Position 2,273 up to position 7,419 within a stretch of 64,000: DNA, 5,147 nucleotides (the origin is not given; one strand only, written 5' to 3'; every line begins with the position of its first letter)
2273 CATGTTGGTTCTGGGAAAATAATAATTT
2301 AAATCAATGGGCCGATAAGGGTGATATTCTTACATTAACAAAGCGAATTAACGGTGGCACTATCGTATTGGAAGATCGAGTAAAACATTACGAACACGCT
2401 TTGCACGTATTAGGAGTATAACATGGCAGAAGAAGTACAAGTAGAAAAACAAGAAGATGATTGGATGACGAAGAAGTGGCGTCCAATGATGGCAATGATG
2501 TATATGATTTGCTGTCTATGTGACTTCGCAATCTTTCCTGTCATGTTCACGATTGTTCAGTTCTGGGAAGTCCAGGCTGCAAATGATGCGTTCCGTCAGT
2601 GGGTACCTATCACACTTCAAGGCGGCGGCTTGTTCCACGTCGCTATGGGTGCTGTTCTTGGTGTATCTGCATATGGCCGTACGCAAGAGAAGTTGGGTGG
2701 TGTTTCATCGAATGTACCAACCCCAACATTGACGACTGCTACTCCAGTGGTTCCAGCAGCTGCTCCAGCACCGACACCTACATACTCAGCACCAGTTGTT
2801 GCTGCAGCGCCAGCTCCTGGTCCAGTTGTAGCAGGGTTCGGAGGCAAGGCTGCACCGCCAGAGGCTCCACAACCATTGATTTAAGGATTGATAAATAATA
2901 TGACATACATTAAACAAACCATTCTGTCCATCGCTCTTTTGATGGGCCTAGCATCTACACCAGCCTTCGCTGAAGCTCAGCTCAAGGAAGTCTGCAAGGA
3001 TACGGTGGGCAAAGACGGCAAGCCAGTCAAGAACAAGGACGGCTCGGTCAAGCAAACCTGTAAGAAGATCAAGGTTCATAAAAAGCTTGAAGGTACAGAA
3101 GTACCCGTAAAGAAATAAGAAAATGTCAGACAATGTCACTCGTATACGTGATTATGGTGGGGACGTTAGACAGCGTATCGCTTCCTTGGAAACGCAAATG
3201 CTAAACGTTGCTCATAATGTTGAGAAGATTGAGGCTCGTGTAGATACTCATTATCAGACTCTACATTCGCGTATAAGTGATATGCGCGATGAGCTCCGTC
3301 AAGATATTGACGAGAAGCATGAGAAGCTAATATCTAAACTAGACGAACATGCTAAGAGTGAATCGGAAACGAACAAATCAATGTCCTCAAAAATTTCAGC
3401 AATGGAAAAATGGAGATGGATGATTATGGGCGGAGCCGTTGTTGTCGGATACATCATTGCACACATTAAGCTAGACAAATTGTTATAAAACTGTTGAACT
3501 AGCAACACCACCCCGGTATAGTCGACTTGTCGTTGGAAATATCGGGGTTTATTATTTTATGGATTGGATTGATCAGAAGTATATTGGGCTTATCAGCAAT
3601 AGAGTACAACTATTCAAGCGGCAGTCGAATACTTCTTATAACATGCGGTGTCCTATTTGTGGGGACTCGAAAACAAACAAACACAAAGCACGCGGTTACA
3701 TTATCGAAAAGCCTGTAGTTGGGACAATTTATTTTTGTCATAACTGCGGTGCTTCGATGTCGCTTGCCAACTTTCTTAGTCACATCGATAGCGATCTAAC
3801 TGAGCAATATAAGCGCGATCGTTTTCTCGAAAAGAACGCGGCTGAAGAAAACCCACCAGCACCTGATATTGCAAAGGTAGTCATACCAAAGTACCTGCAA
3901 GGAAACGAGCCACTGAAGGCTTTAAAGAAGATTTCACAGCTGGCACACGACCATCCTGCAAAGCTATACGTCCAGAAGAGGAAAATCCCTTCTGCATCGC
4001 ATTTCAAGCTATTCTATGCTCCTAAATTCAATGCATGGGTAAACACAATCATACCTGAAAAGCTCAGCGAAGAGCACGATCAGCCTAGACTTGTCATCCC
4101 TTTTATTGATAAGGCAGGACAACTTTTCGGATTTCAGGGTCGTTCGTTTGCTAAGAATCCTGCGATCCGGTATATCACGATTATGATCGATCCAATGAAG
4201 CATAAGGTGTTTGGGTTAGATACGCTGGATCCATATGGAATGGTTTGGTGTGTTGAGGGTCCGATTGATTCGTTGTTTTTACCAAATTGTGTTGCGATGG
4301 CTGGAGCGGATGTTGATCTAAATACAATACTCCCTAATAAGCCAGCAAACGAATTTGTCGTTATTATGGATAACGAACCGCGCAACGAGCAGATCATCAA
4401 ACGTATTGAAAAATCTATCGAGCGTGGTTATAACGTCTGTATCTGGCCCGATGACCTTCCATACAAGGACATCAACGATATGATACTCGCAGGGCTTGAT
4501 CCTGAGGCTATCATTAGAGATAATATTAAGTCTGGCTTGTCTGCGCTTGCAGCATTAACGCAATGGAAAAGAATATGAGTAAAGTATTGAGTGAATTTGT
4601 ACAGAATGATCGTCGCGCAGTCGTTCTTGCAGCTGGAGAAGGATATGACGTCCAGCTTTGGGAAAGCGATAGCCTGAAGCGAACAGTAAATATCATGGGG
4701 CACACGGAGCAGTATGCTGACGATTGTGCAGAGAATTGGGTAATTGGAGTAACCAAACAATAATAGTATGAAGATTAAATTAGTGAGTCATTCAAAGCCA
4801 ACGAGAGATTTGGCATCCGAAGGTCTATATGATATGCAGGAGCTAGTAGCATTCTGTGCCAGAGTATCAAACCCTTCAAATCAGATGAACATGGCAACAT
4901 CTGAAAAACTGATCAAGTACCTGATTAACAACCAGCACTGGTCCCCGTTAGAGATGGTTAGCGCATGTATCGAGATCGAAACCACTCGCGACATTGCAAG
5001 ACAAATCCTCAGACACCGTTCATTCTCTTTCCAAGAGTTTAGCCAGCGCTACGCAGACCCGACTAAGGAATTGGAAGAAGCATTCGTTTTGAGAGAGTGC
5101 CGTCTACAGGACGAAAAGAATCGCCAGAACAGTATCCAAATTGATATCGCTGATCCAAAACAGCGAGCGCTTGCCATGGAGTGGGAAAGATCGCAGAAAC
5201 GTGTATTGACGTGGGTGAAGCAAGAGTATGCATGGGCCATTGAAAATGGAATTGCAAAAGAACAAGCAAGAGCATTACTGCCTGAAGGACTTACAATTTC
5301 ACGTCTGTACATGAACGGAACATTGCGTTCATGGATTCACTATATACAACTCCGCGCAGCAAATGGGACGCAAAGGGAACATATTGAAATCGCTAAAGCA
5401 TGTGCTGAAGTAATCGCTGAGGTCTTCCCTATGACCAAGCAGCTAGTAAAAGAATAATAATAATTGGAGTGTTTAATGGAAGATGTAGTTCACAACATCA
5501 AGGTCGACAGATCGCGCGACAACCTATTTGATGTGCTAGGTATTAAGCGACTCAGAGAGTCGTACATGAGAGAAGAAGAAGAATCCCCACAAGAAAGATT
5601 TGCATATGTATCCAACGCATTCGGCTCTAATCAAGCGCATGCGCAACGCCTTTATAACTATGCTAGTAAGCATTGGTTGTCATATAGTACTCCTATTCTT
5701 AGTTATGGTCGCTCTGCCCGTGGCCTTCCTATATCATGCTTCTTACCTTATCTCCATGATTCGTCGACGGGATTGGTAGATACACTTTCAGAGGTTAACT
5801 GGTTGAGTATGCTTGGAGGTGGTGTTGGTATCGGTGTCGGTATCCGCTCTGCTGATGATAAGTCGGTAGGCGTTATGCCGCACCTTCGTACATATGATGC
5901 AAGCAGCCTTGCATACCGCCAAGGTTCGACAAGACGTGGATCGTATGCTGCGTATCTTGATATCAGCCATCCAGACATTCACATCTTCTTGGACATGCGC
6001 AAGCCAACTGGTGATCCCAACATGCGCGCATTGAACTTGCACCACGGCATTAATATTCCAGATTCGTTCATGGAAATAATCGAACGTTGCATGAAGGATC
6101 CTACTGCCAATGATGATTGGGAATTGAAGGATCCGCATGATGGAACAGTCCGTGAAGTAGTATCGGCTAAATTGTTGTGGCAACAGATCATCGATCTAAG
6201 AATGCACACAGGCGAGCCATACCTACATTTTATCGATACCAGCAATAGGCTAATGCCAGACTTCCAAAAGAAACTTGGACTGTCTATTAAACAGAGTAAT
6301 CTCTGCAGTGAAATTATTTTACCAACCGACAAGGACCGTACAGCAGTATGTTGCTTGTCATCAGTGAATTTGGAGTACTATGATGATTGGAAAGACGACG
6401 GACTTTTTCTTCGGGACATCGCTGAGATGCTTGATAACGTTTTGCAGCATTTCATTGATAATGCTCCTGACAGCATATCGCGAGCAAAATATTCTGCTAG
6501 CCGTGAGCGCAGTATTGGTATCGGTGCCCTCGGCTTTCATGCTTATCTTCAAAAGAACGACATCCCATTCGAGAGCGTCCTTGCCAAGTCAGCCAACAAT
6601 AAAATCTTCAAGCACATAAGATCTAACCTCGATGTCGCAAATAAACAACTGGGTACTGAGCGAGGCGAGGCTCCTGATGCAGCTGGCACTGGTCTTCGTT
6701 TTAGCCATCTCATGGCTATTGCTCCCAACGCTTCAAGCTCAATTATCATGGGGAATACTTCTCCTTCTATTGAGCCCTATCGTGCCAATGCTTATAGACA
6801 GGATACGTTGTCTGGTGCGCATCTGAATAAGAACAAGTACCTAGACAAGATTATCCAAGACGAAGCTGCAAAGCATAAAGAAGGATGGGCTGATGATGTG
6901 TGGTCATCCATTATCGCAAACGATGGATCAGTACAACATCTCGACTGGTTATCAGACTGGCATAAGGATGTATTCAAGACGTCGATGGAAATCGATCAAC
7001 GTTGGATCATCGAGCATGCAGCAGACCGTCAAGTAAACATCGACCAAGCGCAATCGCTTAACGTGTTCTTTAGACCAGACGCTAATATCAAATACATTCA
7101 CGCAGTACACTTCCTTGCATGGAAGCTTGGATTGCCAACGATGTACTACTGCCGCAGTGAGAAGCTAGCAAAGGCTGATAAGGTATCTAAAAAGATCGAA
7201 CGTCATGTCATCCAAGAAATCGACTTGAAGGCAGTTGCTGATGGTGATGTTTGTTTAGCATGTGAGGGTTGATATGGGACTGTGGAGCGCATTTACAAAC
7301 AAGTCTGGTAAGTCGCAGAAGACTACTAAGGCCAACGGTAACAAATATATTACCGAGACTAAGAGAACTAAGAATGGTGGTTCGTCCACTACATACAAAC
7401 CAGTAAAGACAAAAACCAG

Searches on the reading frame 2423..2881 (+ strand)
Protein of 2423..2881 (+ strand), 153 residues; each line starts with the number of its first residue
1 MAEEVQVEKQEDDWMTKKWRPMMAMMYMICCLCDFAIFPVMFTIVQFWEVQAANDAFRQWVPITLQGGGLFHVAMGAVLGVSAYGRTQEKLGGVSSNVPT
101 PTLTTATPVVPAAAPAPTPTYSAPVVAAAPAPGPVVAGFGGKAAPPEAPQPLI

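Call 62: search_protein_families(library=pfam, proteins=[window:2423-2881:+], max_evalue=0.1)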
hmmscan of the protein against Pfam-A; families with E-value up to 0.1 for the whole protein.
window:2423-2881:+ (153 aa): 1 family
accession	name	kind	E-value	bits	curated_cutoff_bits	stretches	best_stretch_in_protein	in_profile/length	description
PF11351.13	GTA_holin_3TM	-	1.4e-06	29.3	24.8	1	5-86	56-122/123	Holin of 3TMs, for gene-transfer release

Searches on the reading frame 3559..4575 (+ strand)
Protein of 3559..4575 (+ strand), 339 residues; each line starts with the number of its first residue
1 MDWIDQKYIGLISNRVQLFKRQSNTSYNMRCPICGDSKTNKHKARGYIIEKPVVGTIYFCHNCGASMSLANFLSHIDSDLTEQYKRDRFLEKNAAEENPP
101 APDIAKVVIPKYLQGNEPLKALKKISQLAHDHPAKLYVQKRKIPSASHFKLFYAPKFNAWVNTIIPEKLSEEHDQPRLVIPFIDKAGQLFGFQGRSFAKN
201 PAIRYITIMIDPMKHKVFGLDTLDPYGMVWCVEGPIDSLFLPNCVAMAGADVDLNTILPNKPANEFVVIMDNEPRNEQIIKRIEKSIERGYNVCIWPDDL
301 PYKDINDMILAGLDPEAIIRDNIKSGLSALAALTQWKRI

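Call 12: search_protein_families(library=phrogs, proteins=[window:3559-4575:+], max_evalue=0.001)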
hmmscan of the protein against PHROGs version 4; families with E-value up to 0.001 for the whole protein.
window:3559-4575:+ (339 aa): 6 families
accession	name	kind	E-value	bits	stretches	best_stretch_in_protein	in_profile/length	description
phrog_47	-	DNA, RNA and nucleotide metabolism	2.4e-77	262.4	1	9-339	31-352/947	DNA primase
phrog_451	-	unknown function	3.7e-77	261.3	1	2-339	131-461/461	-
phrog_21887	-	DNA, RNA and nucleotide metabolism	4.4e-32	111.9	1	209-339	1-131/131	DNA primase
phrog_239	-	DNA, RNA and nucleotide metabolism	4.7e-06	26.8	1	18-324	32-310/801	DNA primase/helicase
phrog_19847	-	DNA, RNA and nucleotide metabolism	1.1e-05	25.8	1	23-79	22-77/346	DNA primase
phrog_6444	-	DNA, RNA and nucleotide metabolism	0.0006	19.7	0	11-200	22-226/577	DNA primase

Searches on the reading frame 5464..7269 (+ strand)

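Call 12: search_protein_families(library=phrogs, proteins=[window:5464-7269:+], max_evalue=0.001)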
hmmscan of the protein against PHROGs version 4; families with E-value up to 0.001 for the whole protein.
window:5464-7269:+ (602 aa): 11 families
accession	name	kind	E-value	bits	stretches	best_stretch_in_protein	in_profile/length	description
phrog_84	-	DNA, RNA and nucleotide metabolism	1.1e-152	511.3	1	14-601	190-795/975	ribonucleoside-diphosphate reductase large subunit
phrog_3844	-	moron, auxiliary metabolic gene and host takeover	9.1e-54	184.1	2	231-404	87-267/451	NrdA-like aerobic NDP reductase large subunit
phrog_30939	-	DNA, RNA and nucleotide metabolism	2.8e-51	175.4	1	68-537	477-932/977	ribonucleotide reductase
phrog_3987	-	DNA, RNA and nucleotide metabolism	2.2e-45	156.1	2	13-208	132-346/467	ribonucleotide reductase large subunit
phrog_12229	-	DNA, RNA and nucleotide metabolism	1.5e-20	74.2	2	154-284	471-575/577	ribonucleotide reductase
phrog_33412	-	unknown function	1.2e-19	71.5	1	442-575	3-132/140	-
phrog_29665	-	unknown function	1.5e-19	71.4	1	285-421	1-150/150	-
phrog_22953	-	DNA, RNA and nucleotide metabolism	2.5e-16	61.3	1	124-226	11-106/201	ribonucleotide reductase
phrog_367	-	DNA, RNA and nucleotide metabolism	7.2e-08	32.1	1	154-444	279-539/701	ribonucleotide reductase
phrog_6132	-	DNA, RNA and nucleotide metabolism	1.4e-05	25.5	1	40-146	164-280/530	ribonucleotide reductase large subunit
phrog_10616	-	DNA, RNA and nucleotide metabolism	0.00081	20.6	0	503-543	14-71/111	ribonucleotide reductase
